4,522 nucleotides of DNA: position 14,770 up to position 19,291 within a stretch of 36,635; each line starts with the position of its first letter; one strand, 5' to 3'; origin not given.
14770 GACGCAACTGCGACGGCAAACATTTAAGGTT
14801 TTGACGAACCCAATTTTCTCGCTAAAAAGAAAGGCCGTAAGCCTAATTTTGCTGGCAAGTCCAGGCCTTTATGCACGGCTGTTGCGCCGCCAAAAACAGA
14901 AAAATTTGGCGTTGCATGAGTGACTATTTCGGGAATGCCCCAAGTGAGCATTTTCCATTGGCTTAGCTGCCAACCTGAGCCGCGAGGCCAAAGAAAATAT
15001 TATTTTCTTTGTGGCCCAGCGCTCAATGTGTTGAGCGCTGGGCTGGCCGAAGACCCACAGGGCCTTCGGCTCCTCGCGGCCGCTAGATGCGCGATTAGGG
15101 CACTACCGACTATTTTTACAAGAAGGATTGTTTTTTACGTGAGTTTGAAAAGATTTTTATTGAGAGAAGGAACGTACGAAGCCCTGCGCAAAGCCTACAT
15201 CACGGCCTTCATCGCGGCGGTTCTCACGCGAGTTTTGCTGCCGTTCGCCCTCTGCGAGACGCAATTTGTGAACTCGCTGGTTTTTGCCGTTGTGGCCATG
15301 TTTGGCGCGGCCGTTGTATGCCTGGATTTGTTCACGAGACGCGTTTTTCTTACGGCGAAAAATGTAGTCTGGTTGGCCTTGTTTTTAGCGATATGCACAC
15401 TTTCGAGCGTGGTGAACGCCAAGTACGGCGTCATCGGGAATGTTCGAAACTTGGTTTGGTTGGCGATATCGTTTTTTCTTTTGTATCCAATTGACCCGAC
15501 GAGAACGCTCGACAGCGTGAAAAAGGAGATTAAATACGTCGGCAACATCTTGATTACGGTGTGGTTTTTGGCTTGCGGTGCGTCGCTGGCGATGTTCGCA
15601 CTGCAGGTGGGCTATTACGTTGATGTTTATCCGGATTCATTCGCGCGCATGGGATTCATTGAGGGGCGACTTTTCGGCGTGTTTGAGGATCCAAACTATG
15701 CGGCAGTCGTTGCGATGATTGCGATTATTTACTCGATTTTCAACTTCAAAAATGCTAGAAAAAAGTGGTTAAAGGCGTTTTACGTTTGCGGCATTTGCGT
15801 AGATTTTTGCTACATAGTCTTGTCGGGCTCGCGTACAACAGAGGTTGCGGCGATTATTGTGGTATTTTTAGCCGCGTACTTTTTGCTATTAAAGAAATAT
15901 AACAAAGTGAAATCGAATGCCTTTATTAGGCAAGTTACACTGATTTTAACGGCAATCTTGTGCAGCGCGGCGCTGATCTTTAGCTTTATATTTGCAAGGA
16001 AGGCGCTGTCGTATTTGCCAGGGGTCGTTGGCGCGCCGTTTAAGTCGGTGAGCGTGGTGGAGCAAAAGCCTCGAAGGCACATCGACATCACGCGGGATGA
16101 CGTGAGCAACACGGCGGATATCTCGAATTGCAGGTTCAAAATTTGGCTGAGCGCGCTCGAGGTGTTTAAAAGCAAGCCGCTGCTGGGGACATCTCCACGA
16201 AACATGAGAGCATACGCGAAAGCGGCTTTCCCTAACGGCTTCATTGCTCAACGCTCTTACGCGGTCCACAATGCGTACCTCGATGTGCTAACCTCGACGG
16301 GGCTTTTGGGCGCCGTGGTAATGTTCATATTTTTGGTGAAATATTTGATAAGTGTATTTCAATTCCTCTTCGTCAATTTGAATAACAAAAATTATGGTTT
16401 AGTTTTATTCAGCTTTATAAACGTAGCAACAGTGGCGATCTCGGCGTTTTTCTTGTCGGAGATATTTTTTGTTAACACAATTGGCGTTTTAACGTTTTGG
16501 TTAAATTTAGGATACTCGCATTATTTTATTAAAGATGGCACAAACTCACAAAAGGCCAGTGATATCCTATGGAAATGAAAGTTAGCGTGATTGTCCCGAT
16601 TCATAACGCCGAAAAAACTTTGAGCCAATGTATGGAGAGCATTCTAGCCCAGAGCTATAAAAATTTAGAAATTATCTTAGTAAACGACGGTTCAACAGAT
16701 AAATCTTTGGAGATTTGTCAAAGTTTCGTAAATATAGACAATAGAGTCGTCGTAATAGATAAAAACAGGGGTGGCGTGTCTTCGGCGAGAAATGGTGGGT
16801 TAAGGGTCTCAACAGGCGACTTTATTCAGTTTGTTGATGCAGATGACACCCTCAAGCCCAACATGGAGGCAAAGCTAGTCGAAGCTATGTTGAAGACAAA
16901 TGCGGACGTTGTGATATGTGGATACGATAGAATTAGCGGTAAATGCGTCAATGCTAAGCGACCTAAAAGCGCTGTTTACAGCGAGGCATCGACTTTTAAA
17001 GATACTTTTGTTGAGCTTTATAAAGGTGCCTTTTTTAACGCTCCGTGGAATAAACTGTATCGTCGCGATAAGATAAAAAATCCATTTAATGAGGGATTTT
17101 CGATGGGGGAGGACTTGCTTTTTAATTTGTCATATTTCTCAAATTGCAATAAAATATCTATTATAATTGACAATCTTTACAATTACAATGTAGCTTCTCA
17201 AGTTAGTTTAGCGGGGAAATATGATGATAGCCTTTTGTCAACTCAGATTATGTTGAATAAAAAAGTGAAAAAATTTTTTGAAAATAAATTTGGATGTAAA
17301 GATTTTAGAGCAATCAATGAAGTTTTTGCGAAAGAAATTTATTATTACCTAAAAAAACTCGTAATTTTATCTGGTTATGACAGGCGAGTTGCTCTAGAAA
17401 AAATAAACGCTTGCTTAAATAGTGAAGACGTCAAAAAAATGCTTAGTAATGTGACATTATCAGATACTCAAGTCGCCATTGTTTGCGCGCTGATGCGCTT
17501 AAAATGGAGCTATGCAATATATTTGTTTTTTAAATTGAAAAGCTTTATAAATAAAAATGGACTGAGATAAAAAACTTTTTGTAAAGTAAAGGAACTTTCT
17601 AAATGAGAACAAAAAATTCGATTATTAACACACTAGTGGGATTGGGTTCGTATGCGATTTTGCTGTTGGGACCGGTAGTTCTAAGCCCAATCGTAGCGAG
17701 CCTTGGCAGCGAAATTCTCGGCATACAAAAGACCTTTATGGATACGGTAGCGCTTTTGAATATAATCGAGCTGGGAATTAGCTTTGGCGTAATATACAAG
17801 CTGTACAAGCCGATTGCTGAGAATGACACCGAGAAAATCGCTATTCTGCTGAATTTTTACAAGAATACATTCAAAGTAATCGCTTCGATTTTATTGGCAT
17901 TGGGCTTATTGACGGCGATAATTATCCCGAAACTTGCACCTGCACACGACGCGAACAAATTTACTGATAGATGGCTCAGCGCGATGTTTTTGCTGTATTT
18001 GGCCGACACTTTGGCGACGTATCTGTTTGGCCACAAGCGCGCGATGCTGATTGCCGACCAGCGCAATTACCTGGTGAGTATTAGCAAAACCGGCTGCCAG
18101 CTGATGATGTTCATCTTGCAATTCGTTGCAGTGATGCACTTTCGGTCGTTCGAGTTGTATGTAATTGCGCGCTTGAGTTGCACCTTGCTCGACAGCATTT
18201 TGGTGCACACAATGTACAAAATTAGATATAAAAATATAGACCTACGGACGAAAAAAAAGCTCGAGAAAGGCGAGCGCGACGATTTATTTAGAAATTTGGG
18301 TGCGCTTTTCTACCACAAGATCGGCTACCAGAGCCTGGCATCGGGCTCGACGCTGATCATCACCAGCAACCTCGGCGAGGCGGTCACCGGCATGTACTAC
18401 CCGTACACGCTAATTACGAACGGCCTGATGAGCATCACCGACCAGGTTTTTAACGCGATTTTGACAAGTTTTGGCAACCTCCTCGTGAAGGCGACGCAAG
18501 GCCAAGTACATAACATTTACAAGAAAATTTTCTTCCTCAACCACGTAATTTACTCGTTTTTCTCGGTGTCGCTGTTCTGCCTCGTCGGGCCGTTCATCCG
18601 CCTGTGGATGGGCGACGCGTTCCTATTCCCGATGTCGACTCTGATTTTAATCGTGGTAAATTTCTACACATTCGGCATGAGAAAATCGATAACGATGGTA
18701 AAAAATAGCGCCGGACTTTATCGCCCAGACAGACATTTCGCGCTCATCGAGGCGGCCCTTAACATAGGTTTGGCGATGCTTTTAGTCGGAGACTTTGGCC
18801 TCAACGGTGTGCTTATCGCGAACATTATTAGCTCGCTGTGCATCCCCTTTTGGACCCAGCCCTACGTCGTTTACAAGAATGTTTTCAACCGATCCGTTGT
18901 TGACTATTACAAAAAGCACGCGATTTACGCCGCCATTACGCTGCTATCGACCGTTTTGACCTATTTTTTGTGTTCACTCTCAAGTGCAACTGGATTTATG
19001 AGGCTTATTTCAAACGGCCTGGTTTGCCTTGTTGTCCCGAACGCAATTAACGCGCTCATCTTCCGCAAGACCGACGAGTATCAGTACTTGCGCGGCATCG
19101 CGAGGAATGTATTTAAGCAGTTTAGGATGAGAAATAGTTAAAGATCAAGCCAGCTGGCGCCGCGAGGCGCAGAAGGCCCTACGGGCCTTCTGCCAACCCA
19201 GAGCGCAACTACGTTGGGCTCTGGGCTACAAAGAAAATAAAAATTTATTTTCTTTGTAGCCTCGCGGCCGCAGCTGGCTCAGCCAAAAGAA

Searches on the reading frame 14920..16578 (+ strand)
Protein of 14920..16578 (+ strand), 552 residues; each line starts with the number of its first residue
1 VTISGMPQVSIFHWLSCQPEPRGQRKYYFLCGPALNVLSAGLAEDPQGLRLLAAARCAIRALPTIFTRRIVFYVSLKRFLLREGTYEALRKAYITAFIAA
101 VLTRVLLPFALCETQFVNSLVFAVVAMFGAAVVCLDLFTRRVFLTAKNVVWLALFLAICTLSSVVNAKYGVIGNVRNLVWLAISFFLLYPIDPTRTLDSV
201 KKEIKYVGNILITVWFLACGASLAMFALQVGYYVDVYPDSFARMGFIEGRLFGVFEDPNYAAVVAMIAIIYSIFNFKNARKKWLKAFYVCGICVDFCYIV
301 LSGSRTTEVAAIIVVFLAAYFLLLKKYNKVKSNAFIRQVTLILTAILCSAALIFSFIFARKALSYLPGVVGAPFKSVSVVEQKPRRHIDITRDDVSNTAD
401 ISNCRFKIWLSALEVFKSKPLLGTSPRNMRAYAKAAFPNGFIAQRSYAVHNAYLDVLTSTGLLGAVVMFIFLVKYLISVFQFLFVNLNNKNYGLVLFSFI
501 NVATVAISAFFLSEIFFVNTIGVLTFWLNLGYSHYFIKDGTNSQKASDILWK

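Call 17: search_protein_families(library=pfam, proteins=[window:14920-16578:+], max_evalue=0.001)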
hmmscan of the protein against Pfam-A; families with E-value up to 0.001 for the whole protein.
window:14920-16578:+ (552 aa): 1 family
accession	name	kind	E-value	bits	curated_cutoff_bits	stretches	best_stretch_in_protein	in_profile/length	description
PF04932.20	Wzy_C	-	9.7e-17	61.6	31.7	1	296-468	7-148/149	O-Antigen ligase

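Call 75: search_protein_representatives(protein=window:15115-16578:+)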
Query: 487 residues. Proteins with E-value up to 0.001 (for the whole library): 1539; up to 1e-10: 1005; up to 1e-30: 366. The best 150 are listed.
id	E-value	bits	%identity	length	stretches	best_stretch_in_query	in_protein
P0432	4.5e-131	454.7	50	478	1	14-474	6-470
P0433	1.4e-119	416.8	46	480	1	15-477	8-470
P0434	3.4e-117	408.9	60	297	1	42-334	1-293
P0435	1.1e-105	371.0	44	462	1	21-469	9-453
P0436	1.2e-84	301.6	37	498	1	20-473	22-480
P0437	1.5e-83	298.0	36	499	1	17-474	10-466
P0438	1.3e-82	294.9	37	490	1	19-479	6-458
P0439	1.8e-79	284.5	38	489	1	19-476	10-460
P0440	3.0e-76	273.9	37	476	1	21-478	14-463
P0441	1.2e-75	271.9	37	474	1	31-474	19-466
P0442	1.5e-73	265.0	35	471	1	17-469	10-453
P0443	2.4e-71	257.8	37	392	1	20-403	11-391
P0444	3.8e-71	257.1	33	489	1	22-470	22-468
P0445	6.5e-71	256.3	33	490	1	46-480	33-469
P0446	2.9e-68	247.6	33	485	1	22-469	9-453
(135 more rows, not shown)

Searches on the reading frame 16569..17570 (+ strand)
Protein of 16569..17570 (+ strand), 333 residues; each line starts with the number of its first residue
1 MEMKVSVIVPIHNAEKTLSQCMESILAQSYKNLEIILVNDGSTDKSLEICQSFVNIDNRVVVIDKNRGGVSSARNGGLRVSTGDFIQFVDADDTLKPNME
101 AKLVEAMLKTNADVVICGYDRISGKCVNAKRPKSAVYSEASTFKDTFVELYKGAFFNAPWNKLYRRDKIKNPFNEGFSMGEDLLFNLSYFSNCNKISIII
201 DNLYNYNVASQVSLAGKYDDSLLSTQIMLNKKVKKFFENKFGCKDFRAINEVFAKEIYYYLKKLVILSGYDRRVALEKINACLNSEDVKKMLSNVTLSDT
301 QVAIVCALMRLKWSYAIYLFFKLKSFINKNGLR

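Call 63: search_protein_families(library=ncbifam, proteins=[L100:2819-3061:+, L100:3073-3315:+], max_evalue=0.001)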
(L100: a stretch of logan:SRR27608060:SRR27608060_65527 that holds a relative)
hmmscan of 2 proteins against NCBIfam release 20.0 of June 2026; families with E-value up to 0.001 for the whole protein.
L100:2819-3061:+ (80 aa): 1 family
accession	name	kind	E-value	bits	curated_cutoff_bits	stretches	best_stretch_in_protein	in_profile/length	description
TIGR03585.1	PseH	equivalog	3.7e-11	43.4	93.1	1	2-80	7-83/156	UDP-4-amino-4,6-dideoxy-N-acetyl-beta-L-altrosamine N-acetyltransferase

L100:3073-3315:+ (80 aa): 8 families
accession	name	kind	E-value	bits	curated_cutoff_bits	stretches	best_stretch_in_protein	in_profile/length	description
NF011709.0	PRK15130.1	equivalog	4.4e-14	52.7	218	1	2-75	95-168/186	spermidine N1-acetyltransferase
TIGR03585.1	PseH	equivalog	2.9e-11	43.7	93.1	1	4-69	90-155/156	UDP-4-amino-4,6-dideoxy-N-acetyl-beta-L-altrosamine N-acetyltransferase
NF040503.1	resist_ArsN1a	equivalog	1.7e-10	40.8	170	1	1-70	88-156/159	arsinothricin resistance N-acetyltransferase ArsN1 family A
NF007527.0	PRK10140.1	equivalog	1.9e-09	37.6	236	1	12-72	101-161/162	N-acetyltransferase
NF008072.0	PRK10809.1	equivalog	9.1e-06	25.5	190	1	2-77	116-191/194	ribosomal protein S5-alanine N-acetyltransferase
NF000225.3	AAC_6p_Strep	exception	0.00018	21.5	250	1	2-75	79-154/156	aminoglycoside 6'-N-acetyltransferase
NF000431.1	AAC_6p_Ian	exception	0.00029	20.4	400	1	3-70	107-174/190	aminoglycoside N-acetyltransferase AAC(6')-Ian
TIGR01575.1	rimI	equivalog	0.00049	20.3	86.4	1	2-54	68-119/132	ribosomal protein S18-alanine N-acetyltransferase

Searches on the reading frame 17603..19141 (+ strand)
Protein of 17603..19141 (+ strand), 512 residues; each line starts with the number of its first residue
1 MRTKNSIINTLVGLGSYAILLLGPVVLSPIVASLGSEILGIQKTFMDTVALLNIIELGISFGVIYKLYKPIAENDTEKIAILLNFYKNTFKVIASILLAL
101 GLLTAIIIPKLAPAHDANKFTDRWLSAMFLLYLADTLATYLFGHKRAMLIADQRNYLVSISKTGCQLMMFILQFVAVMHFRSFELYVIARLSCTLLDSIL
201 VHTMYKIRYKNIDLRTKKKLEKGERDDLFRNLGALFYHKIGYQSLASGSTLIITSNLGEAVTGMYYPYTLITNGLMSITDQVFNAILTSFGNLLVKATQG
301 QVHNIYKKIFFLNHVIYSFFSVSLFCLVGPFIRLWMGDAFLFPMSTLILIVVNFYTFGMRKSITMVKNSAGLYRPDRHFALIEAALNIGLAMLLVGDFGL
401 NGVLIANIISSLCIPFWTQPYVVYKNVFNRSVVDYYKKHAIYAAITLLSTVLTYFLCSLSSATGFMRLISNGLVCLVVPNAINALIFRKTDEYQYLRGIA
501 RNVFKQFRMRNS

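Call 17: search_protein_families(library=pfam, proteins=[window:17603-19141:+], max_evalue=0.001)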
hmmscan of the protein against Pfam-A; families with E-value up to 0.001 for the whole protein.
window:17603-19141:+ (512 aa): 0 families

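Call 63: search_protein_families(library=ncbifam, proteins=[L100:2819-3061:+, L100:3073-3315:+], max_evalue=0.001)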
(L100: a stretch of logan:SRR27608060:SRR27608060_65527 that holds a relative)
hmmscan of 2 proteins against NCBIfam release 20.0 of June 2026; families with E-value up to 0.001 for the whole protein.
L100:2819-3061:+ (80 aa): 1 family
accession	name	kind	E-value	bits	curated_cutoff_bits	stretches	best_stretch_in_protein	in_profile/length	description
TIGR03585.1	PseH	equivalog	3.7e-11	43.4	93.1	1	2-80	7-83/156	UDP-4-amino-4,6-dideoxy-N-acetyl-beta-L-altrosamine N-acetyltransferase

L100:3073-3315:+ (80 aa): 8 families
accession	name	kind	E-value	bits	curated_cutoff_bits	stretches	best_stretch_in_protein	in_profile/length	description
NF011709.0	PRK15130.1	equivalog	4.4e-14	52.7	218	1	2-75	95-168/186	spermidine N1-acetyltransferase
TIGR03585.1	PseH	equivalog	2.9e-11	43.7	93.1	1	4-69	90-155/156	UDP-4-amino-4,6-dideoxy-N-acetyl-beta-L-altrosamine N-acetyltransferase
NF040503.1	resist_ArsN1a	equivalog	1.7e-10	40.8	170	1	1-70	88-156/159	arsinothricin resistance N-acetyltransferase ArsN1 family A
NF007527.0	PRK10140.1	equivalog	1.9e-09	37.6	236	1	12-72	101-161/162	N-acetyltransferase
NF008072.0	PRK10809.1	equivalog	9.1e-06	25.5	190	1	2-77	116-191/194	ribosomal protein S5-alanine N-acetyltransferase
NF000225.3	AAC_6p_Strep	exception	0.00018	21.5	250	1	2-75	79-154/156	aminoglycoside 6'-N-acetyltransferase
NF000431.1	AAC_6p_Ian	exception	0.00029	20.4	400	1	3-70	107-174/190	aminoglycoside N-acetyltransferase AAC(6')-Ian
TIGR01575.1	rimI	equivalog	0.00049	20.3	86.4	1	2-54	68-119/132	ribosomal protein S18-alanine N-acetyltransferase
